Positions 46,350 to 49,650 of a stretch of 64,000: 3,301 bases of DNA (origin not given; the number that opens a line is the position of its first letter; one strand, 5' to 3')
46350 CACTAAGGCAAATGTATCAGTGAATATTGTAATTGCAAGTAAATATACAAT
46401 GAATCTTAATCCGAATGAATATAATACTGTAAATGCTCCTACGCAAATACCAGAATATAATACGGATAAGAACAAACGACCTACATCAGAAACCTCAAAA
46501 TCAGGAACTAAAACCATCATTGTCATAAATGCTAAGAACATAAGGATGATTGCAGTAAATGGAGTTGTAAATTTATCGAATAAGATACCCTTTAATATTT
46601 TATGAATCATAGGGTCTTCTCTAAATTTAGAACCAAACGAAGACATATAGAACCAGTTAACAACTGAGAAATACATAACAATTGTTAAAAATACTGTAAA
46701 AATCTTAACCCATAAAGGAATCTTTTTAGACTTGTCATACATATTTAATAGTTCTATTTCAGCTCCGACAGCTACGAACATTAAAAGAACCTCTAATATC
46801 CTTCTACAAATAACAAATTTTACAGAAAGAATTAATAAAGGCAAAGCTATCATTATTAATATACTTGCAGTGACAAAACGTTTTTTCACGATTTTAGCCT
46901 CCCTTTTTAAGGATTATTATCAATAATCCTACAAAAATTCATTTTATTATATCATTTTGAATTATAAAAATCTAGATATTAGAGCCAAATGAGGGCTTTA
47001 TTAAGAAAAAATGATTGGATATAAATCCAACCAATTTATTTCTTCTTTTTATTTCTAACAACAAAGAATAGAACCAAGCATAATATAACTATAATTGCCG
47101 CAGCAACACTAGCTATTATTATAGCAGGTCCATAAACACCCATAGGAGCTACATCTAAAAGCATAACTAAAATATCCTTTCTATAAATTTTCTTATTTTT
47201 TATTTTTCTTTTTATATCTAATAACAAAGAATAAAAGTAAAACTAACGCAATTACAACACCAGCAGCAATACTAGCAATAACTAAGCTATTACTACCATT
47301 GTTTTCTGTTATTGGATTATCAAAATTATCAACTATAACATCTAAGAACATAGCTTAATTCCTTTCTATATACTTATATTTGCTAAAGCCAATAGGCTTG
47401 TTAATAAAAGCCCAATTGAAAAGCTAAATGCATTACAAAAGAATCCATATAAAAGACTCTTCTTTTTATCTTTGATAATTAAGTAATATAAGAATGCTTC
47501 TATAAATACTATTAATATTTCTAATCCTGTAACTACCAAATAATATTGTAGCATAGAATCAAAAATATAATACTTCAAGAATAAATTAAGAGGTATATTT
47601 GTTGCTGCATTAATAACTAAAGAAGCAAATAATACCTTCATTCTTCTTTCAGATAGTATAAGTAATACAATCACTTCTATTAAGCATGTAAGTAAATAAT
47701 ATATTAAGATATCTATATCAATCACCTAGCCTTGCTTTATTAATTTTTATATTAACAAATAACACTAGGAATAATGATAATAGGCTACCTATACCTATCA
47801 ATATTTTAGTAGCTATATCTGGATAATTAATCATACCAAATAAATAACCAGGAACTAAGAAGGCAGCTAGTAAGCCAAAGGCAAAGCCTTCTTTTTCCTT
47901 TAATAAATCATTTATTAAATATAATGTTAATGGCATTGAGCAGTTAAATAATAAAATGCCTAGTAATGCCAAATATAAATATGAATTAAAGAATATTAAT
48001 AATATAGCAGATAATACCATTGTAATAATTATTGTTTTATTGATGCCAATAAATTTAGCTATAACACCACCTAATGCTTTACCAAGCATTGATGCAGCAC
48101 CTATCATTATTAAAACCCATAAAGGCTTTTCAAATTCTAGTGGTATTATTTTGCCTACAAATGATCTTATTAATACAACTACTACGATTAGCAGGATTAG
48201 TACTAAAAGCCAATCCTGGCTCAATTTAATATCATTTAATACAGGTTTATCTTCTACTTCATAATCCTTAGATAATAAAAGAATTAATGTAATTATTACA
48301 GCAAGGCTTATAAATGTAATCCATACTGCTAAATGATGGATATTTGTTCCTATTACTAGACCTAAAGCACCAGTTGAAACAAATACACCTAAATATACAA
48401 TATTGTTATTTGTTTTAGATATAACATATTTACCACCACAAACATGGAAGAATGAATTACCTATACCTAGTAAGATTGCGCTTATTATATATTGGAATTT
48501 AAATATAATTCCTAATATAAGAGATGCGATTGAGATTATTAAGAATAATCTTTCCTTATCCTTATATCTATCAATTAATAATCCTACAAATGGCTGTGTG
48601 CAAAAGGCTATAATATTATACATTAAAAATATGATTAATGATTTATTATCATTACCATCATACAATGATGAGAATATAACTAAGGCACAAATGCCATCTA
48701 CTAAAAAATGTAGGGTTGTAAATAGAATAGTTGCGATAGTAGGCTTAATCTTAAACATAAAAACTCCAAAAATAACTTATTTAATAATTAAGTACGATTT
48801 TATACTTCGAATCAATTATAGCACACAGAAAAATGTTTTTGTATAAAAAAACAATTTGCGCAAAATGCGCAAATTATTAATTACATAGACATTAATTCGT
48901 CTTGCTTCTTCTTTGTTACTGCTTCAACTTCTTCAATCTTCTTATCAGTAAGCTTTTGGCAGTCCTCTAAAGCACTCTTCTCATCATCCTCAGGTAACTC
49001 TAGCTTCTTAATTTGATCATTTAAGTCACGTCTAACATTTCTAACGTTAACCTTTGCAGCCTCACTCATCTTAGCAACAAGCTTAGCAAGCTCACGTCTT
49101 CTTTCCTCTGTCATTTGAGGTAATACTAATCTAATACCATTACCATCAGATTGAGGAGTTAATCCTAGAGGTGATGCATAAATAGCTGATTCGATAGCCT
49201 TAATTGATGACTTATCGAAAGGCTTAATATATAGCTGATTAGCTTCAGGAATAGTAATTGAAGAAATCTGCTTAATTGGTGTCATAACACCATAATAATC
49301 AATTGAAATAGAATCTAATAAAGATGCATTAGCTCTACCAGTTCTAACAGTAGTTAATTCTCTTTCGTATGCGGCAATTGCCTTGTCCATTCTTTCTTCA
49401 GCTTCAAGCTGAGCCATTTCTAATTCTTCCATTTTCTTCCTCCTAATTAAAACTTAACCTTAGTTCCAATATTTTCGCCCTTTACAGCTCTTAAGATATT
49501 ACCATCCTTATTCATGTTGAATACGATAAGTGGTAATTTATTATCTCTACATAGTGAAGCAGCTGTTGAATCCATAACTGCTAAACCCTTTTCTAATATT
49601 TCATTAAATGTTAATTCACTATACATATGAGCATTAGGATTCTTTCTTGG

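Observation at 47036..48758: Four-gene islet: MFS-like protein, Glu/Asn-bearing 4-TM protein and twin membrane micro-peptides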

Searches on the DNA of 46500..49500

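Call 89: search_rna_families(source=window, start=46500, end=49500, threshold=evalue, max_evalue=1)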
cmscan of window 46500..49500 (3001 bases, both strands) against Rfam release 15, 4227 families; matches with E-value up to 1: 0.
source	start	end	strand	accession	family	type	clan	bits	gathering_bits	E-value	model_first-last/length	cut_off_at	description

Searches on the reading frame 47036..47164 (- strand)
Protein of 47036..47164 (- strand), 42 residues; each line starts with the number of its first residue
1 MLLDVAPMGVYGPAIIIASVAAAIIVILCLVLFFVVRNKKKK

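Call 4: search_protein_families(library=pfam, proteins=[window:47036-47164:-], max_evalue=1)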
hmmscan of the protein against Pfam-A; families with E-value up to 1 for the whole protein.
window:47036-47164:- (42 aa): 8 families
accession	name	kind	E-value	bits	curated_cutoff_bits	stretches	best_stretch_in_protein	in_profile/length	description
PF01034.25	Syndecan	-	0.035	14.5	25.2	1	14-41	10-37/64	Syndecan domain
PF08374.16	Protocadherin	-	0.1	13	26.3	1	14-41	39-66/217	Protocadherin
PF02009.21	RIFIN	-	0.1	12.9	32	1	15-42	285-313/327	Rifin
PF14654.11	Epiglycanin_C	-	0.15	12.7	27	1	5-38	8-43/91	Mucin, cleavage site, TM and cytoplasmic tail region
PF10661.14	EssA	-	0.59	10.4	24.1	1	15-38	122-145/147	WXG100 protein secretion system (Wss), protein EssA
PF17870.6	Insulin_TMD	-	0.63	10.6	33.4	1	14-40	16-42/47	Insulin receptor trans-membrane segment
PF22812.1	CR_prot_dom_plant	-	0.67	10.9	34.1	1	15-42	42-71/71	Plant cysteine-rich protein domain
PF14575.11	EphA2_TM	-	0.68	11.1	28.9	1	16-41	1-26/74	Ephrin type-A receptor 2 transmembrane domain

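Call 5: search_protein_families(library=ncbifam, proteins=[window:47036-47164:-], max_evalue=1)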
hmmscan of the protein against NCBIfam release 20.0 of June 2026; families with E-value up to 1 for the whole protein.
window:47036-47164:- (42 aa): 6 families
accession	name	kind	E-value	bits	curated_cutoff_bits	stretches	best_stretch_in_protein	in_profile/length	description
TIGR03927.1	T7SS_EssA_Firm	equivalog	0.068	13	32.45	1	15-40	125-150/151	type VII secretion protein EssA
TIGR01167.1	LPXTG_anchor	domain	0.07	13.8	15.9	1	20-42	14-34/34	LPXTG cell wall anchor domain-containing protein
TIGR01477.1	RIFIN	paralog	0.075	12.8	176.95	1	10-42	310-342/356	variant surface antigen, rifin family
NF046005.2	near_gluc_PtsG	equivalog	0.092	13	45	1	16-39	5-27/85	MPN207a family PTS transporter accessory protein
NF041738.1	GG_III-CTERM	domain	0.59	10.1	22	0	16-42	3-28/28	GGIII-like transmembrane region-containing protein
TIGR03024.1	arch_PEF_CTERM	domain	0.94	9.8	23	0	22-40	7-25/25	PEF-CTERM sorting domain-containing protein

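Call 7: search_protein_families(library=phrogs, proteins=[window:47036-47164:-], max_evalue=0.1)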
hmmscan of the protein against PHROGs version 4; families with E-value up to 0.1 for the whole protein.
window:47036-47164:- (42 aa): 0 families

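Call 36: search_protein_families(library=padloc, proteins=[window:47036-47164:-], max_evalue=0.1)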
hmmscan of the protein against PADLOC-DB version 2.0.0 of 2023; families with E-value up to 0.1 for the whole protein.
window:47036-47164:- (42 aa): 0 families

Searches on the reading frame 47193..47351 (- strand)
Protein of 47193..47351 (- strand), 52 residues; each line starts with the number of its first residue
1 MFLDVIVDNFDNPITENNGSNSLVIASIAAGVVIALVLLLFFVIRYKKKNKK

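Call 4: search_protein_families(library=pfam, proteins=[window:47193-47351:-], max_evalue=1)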
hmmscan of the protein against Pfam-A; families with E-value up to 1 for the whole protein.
window:47193-47351:- (52 aa): 10 families
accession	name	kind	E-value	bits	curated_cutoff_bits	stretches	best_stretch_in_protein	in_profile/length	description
PF09716.15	ETRAMP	-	3.8e-05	24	29.1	1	7-50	37-81/81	Malarial early transcribed membrane protein (ETRAMP)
PF02009.21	RIFIN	-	0.0001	22.8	32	1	16-51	278-314/327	Rifin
PF01034.25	Syndecan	-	0.00075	19.9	25.2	1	15-50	3-38/64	Syndecan domain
PF06305.16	LapA_dom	-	0.0044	17.3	28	1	23-52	22-51/64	Lipopolysaccharide assembly protein A domain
PF08374.16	Protocadherin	-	0.033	14.6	26.3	1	11-50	29-67/217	Protocadherin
PF02439.20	Adeno_E3_CR2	-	0.035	14.3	36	1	25-50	9-34/38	Adenovirus E3 region protein CR2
PF10661.14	EssA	-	0.093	13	24.1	1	18-45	116-144/147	WXG100 protein secretion system (Wss), protein EssA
PF14575.11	EphA2_TM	-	0.15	13.2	28.9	1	24-51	1-28/74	Ephrin type-A receptor 2 transmembrane domain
PF20087.4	DUF6479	-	0.15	13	25.4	1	17-51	13-47/120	Family of unknown function (DUF6479)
PF22812.1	CR_prot_dom_plant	-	0.23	12.3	34.1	1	20-48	39-67/71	Plant cysteine-rich protein domain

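Call 5: search_protein_families(library=ncbifam, proteins=[window:47193-47351:-], max_evalue=1)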
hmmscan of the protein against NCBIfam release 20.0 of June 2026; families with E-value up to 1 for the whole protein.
window:47193-47351:- (52 aa): 7 families
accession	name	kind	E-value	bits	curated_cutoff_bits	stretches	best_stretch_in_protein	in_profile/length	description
TIGR01477.1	RIFIN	paralog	0.006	16.4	176.95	1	19-51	310-343/356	variant surface antigen, rifin family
NF041738.1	GG_III-CTERM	domain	0.0075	16.1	22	1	28-51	5-28/28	GGIII-like transmembrane region-containing protein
NF033218.1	anchor_AmaP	equivalog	0.023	14.5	55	1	8-51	34-76/166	alkaline shock response membrane anchor protein AmaP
NF007688.0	PRK10364.1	equivalog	0.044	12.5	479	1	16-51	190-225/460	two-component system sensor histidine kinase ZraS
TIGR01167.1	LPXTG_anchor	domain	0.047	14.4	15.9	1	26-50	12-34/34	LPXTG cell wall anchor domain-containing protein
NF033608.1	type_I_tox_Fst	subfamily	0.099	12.5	26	1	23-37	5-19/28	type I toxin-antitoxin system Fst family toxin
NF008179.0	PRK10927.1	equivalog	0.12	11.8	525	0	7-28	270-291/319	cell division protein FtsN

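Call 7: search_protein_families(library=phrogs, proteins=[window:47193-47351:-], max_evalue=0.1)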
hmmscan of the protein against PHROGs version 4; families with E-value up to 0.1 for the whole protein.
window:47193-47351:- (52 aa): 2 families
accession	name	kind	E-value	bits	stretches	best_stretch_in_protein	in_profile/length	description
phrog_11497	-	moron, auxiliary metabolic gene and host takeover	0.00058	20.9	1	30-50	34-54/55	membrane protein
phrog_1804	-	lysis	0.03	15.2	1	17-52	97-135/136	Rz-like spanin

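Call 36: search_protein_families(library=padloc, proteins=[window:47193-47351:-], max_evalue=0.1)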
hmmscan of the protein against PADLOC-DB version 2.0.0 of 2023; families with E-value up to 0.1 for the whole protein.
window:47193-47351:- (52 aa): 0 families

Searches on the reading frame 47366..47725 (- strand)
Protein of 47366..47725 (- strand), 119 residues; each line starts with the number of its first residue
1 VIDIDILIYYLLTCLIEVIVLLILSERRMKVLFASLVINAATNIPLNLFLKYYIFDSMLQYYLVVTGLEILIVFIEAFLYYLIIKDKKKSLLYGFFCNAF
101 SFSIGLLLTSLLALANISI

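Call 4: search_protein_families(library=pfam, proteins=[window:47366-47725:-], max_evalue=1)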
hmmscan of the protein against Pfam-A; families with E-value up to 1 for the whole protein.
window:47366-47725:- (119 aa): 0 families

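Call 5: search_protein_families(library=ncbifam, proteins=[window:47366-47725:-], max_evalue=1)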
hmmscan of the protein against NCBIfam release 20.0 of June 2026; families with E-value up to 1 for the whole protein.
window:47366-47725:- (119 aa): 0 families

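Call 7: search_protein_families(library=phrogs, proteins=[window:47366-47725:-], max_evalue=0.1)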
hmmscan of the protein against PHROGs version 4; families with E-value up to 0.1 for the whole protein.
window:47366-47725:- (119 aa): 1 family
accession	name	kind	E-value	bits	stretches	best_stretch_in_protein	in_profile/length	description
phrog_23420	-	moron, auxiliary metabolic gene and host takeover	0.095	14.2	0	4-88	3-81/83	membrane protein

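Call 10: find_homologous_proteins(query=window:47366-47725:-, max_evalue=0.01)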
Query window:47366-47725:- (119 aa): 4 proteins with E <= 0.01 among 78 candidates.
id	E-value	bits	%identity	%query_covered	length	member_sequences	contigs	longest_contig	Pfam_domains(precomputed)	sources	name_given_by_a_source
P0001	1.0e-54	202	92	100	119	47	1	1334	-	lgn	-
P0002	3.1e-39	152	71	93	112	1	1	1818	-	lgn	-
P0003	1.8e-38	149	65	100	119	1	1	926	-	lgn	-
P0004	2.2e-35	139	75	82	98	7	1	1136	-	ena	-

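Call 36: search_protein_families(library=padloc, proteins=[window:47366-47725:-], max_evalue=0.1)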
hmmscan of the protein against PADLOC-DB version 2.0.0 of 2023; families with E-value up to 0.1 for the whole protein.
window:47366-47725:- (119 aa): 0 families

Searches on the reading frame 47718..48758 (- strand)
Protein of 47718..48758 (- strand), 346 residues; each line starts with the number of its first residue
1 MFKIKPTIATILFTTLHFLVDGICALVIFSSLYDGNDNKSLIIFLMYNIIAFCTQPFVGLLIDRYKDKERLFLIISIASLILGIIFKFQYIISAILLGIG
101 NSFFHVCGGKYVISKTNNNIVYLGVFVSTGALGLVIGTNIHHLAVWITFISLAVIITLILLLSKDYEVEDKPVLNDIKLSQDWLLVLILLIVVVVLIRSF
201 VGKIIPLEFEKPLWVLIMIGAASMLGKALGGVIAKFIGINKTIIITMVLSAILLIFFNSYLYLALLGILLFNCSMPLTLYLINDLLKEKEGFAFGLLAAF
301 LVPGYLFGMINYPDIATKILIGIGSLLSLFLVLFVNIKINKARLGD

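Call 4: search_protein_families(library=pfam, proteins=[window:47718-48758:-], max_evalue=1)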
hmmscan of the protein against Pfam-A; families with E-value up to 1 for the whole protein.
window:47718-48758:- (346 aa): 1 family
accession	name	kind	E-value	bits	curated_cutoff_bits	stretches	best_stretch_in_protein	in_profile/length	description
PF07690.21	MFS_1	-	1.9e-09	37.4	33.4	2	42-173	36-182/347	Major Facilitator Superfamily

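Call 5: search_protein_families(library=ncbifam, proteins=[window:47718-48758:-], max_evalue=1)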
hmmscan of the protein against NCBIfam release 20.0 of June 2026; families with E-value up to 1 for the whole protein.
window:47718-48758:- (346 aa): 0 families

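Call 7: search_protein_families(library=phrogs, proteins=[window:47718-48758:-], max_evalue=0.1)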
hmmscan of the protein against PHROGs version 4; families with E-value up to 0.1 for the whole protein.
window:47718-48758:- (346 aa): 1 family
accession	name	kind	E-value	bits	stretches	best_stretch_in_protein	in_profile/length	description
phrog_2034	-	unknown function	6.3e-05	22.7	1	12-162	229-393/406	-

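Call 12: find_homologous_proteins(query=window:47718-48758:-, max_evalue=0.001)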
Query window:47718-48758:- (346 aa): 230 proteins with E <= 0.001 among 8000 candidates; the best 120 are listed.
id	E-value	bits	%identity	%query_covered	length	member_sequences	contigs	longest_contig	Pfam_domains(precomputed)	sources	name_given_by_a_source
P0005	2.7e-188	643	90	100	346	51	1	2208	PF07690.22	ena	-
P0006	8.5e-171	586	82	100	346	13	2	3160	PF07690.22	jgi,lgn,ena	-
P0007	9.3e-169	579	82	100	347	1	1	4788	PF07690.22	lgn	-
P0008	1.3e-166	572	78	100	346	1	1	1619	PF07690.22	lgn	-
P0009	1.3e-125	437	62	99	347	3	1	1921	PF07690.22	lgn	-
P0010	5.2e-122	426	61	99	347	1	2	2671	PF07690.22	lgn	-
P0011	2.7e-118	413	91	66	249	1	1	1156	-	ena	-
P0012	1.2e-110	388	55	100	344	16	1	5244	PF07690.22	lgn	-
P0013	1.8e-105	371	55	99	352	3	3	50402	PF07690.22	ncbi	-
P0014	3.7e-103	364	54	100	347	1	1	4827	PF07690.22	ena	-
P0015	5.0e-102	360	56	99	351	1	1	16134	-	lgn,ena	-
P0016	1.9e-101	358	55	100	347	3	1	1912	PF07690.22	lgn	-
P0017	2.9e-101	357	56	99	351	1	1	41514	-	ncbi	-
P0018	1.1e-98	349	56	92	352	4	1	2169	-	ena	-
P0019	1.2e-98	349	54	99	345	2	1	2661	PF07690.22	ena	-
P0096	2.0e-43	167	33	92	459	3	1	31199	PF07690.22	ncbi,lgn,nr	ncbi:MAG: MFS transporter [Bacteroidales bacterium]|nr:MFS transporter [Bacteroidales bacterium]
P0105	5.2e-41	159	38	85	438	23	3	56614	PF07690.22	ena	-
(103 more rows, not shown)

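Call 23: find_encoding_contigs(protein=P0096, flank=6000, max_places=3)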
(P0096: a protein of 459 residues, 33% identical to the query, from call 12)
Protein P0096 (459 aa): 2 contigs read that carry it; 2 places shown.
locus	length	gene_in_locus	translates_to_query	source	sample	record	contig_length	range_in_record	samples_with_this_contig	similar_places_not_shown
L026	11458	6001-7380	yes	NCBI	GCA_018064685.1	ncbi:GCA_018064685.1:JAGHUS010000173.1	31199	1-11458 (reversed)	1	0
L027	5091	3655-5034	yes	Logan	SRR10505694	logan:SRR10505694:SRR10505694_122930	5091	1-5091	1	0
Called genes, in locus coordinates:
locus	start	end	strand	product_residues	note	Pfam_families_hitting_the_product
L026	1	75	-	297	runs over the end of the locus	PF00701:DHDPS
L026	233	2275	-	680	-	PF22745:Nlig-Ia, PF01653:DNA_ligase_aden, PF03120:OB_DNA_ligase, PF03119:DNA_ligase_ZBD (weak), PF14520:HHH_5 (faint), PF12826:HHH_2, PF00533:BRCT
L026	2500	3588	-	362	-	PF14289:DUF4369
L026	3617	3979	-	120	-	PF04977:DivIC (weak)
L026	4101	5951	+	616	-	PF05496:RuvB_N (faint), PF13177:DNA_pol3_delta2, PF13401:AAA_22 (weak), PF00004:AAA, PF22608:DNAX_ATPase_lid, PF12169:DNA_pol3_gamma3, PF28557:DUF8439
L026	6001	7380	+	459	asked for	PF07690:MFS_1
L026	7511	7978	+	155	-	PF09719:C_GCAxxG_C_C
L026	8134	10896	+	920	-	PF00497:SBP_bac_3, PF00512:HisKA, PF02518:HATPase_c, PF00072:Response_reg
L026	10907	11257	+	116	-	PF01627:Hpt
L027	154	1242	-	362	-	PF14289:DUF4369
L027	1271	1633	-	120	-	PF04977:DivIC (weak)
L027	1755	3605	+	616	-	PF05496:RuvB_N (faint), PF13177:DNA_pol3_delta2, PF13401:AAA_22 (weak), PF00004:AAA, PF22608:DNAX_ATPase_lid, PF12169:DNA_pol3_gamma3, PF28557:DUF8439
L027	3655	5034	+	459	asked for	PF07690:MFS_1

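Call 24: find_encoding_contigs(protein=P0105, flank=6000, max_places=3)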
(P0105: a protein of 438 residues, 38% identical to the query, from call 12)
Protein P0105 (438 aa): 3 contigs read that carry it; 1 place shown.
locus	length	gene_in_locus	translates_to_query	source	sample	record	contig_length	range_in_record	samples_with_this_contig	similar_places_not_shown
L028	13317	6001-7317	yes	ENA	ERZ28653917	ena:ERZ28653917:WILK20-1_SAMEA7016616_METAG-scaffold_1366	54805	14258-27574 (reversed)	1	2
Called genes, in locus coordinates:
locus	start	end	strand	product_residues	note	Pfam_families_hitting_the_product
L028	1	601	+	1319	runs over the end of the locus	PF02837:Glyco_hydro_2_N, PF22666:Glyco_hydro_2_N2 (weak), PF00703:Glyco_hydro_2, PF02836:Glyco_hydro_2_C, PF16353:LacZ_4, PF02929:Bgal_small_N, PF00754:F5_F8_type_C, PF22633:F5_F8_type_C_2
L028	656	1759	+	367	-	PF00483:NTP_transferase, PF12804:NTP_transf_3 (weak), PF22640:ManC_GMP_beta-helix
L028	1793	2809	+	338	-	PF00106:adh_short, PF01073:3Beta_HSD, PF01370:Epimerase, PF02719:Polysacc_synt_2, PF04321:RmlD_sub_bind, PF05368:NmrA (weak), PF08659:KR (weak), PF16363:GDP_Man_Dehyd, +1 more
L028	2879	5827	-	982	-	PF22825:HpiC1-like (faint)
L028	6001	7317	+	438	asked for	PF07690:MFS_1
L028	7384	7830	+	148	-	-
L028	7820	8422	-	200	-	PF03193:RsgA_GTPase (faint), PF01926:MMR_HSR1, PF02421:FeoB_N, PF00350:Dynamin_N (faint), PF00009:GTP_EFTU (weak)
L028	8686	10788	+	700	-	PF07497:Rho_RNA_bind, PF00006:ATP-synt_ab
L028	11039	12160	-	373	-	-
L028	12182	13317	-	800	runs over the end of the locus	PF02563:Poly_export, PF10531:SLBB, PF22461:SLBB_2, PF10531:SLBB, PF22461:SLBB_2 (weak), PF10531:SLBB, PF22461:SLBB_2 (weak), PF10531:SLBB (weak)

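Call 33: search_protein_families(library=pfam, proteins=[P0105, L028:7384-7830:+], max_evalue=1)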
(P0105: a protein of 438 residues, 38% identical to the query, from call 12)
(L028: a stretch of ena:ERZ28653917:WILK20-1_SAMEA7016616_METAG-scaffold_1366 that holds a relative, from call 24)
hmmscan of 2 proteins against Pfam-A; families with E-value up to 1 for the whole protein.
P0105 (438 aa): 1 family
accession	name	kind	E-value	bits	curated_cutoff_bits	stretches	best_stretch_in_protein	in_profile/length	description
PF07690.21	MFS_1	-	1.6e-11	44.2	33.4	1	34-322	26-343/347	Major Facilitator Superfamily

L028:7384-7830:+ (148 aa): 30 families (the best 25 are shown)
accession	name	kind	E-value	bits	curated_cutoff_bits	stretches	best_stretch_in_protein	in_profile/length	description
PF11600.14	CAF1A_acidic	-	0.001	19.3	26.4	1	14-91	20-97/140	Chromatin assembly factor 1 complex p150 subunit, acidic region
PF24850.1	CC_BshC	-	0.0012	19.2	27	1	14-90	27-104/159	Bacillithiol biosynthesis BshC, C-terminal coiled-coil domain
PF20990.2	DUF2207_C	-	0.0014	18.9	33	1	31-142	53-160/247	Predicted membrane protein (DUF2207) C-terminal domain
PF09756.15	DDRGK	-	0.004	17.3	27.8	1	25-127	5-107/188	DDRGK domain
PF01442.23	Apolipoprotein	-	0.0085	16.2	90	1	19-94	47-122/190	Apolipoprotein A1/A4/E domain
PF09769.14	ApoO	-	0.012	16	31.4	1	52-128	10-75/131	Apolipoprotein O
PF17316.7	Perilipin_2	-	0.012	15.6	30.1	1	46-132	153-240/253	Perilipin protein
PF04799.18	Fzo_mitofusin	-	0.041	13.8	27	1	21-95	80-156/161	fzo-like conserved region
PF05478.16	Prominin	-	0.067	11.7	34.3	1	32-100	618-688/799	Prominin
PF03839.21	Sec62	-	0.072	13.3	27.8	1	21-88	9-76/191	Translocation protein Sec62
PF11711.13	Tim54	-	0.11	11.7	34.7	1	27-98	199-269/376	Inner membrane protein import complex subunit Tim54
PF04991.19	LicD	-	0.15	12.5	22.6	1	28-92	110-172/227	LicD family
PF04614.17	Pex19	-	0.15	12.2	22.2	1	25-116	3-93/249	Pex19 protein family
PF25762.1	HAUS1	-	0.16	12.1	40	1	22-93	123-195/236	HAUS augmin-like complex subunit 1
PF05549.16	Allexi_40kDa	-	0.17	11.8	26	1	28-104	82-158/271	Allexivirus 40kDa protein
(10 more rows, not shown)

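Call 36: search_protein_families(library=padloc, proteins=[window:47718-48758:-, P0105], max_evalue=0.1)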
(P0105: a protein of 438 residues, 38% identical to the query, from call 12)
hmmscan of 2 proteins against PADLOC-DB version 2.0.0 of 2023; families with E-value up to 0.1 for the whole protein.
window:47718-48758:- (346 aa): 0 families

P0105 (438 aa): 0 families

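Call 74: find_encoding_contigs(protein=P0005, flank=2500, max_places=2)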
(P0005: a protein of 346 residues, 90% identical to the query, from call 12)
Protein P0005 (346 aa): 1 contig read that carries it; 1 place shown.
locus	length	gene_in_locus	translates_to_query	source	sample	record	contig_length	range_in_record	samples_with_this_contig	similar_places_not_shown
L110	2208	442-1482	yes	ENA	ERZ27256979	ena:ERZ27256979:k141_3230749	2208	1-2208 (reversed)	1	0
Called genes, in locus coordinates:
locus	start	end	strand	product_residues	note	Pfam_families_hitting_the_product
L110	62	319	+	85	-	PF01479:S4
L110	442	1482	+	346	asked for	PF07690:MFS_1 (weak)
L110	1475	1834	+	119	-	-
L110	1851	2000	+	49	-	-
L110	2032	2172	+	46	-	-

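Call 75: find_encoding_contigs(protein=P0007, flank=3000, max_places=2)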
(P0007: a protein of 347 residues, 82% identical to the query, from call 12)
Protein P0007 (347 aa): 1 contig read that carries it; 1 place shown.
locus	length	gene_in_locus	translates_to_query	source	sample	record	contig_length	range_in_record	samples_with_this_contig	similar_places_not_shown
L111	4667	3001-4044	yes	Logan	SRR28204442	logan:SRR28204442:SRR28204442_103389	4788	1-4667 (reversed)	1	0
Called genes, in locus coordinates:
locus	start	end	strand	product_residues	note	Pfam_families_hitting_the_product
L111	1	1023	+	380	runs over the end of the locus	?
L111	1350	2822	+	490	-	PF01637:ATPase_2, PF13173:AAA_14, PF03008:DUF234 (weak)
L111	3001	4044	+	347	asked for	PF07690:MFS_1 (weak)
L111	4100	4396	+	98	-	-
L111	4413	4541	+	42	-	-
